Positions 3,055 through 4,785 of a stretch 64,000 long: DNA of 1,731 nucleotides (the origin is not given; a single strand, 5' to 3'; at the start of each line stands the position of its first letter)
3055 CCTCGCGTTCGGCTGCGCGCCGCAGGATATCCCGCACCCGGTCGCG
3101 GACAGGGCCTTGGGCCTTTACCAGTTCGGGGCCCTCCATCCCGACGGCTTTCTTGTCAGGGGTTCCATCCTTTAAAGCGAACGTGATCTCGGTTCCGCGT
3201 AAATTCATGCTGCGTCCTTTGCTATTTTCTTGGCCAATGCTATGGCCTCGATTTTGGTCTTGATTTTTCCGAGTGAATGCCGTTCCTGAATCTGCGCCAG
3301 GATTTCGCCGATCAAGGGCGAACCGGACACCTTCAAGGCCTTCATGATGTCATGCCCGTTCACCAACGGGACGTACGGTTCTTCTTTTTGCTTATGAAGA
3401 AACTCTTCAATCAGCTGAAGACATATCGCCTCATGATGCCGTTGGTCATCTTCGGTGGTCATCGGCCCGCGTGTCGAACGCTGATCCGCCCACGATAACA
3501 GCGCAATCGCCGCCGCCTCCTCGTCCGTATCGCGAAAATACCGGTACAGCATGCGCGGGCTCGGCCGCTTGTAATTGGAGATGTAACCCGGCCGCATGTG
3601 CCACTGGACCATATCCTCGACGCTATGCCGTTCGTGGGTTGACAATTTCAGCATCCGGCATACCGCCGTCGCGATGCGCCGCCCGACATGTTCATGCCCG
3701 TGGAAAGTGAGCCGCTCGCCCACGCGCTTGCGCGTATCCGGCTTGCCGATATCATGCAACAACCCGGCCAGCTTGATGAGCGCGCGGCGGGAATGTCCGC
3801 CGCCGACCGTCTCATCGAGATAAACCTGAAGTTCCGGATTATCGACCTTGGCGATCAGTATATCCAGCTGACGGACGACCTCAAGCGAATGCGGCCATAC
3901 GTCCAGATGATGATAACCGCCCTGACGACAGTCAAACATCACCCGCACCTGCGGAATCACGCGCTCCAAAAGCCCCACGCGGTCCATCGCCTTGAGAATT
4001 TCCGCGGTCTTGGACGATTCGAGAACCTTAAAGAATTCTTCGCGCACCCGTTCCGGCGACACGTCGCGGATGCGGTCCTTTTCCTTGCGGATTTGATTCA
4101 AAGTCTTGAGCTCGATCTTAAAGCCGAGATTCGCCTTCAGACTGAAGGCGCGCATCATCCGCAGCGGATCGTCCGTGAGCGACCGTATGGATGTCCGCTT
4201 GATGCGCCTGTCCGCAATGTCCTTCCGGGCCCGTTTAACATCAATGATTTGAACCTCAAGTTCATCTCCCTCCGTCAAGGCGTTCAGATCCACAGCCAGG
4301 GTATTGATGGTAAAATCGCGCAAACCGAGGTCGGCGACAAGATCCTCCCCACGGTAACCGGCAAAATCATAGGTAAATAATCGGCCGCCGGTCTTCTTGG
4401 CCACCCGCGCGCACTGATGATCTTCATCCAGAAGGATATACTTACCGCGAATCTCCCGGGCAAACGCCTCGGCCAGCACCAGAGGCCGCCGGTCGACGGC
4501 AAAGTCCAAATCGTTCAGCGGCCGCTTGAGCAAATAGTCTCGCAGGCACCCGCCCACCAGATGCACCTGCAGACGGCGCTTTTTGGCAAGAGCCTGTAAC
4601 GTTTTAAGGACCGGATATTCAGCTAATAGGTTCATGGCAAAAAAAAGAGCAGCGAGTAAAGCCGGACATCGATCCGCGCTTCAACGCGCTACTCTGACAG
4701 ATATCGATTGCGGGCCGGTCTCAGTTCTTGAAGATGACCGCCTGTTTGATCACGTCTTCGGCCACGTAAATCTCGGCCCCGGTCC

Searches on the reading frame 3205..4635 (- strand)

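Call 71: search_protein_families(library=pfam, proteins=[window:3205-4635:-], max_evalue=0.00001)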
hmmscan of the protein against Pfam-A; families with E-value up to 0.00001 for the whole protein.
window:3205-4635:- (476 aa): 4 families
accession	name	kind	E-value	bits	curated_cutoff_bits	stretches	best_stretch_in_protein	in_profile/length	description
PF12627.12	PolyA_pol_RNAbd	-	7.8e-16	58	22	1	171-230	1-60/64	Probable RNA and SrmB- binding site of polymerase A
PF01743.26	PolyA_pol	-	6.2e-14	52.9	23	1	25-145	2-125/126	Poly A polymerase head domain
PF01966.28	HD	-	7.8e-10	39.5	22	1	249-374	4-104/116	HD domain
PF13735.12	tRNA_NucTran2_2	-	1.6e-06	28.6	27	1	323-465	25-145/149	tRNA nucleotidyltransferase domain 2 putative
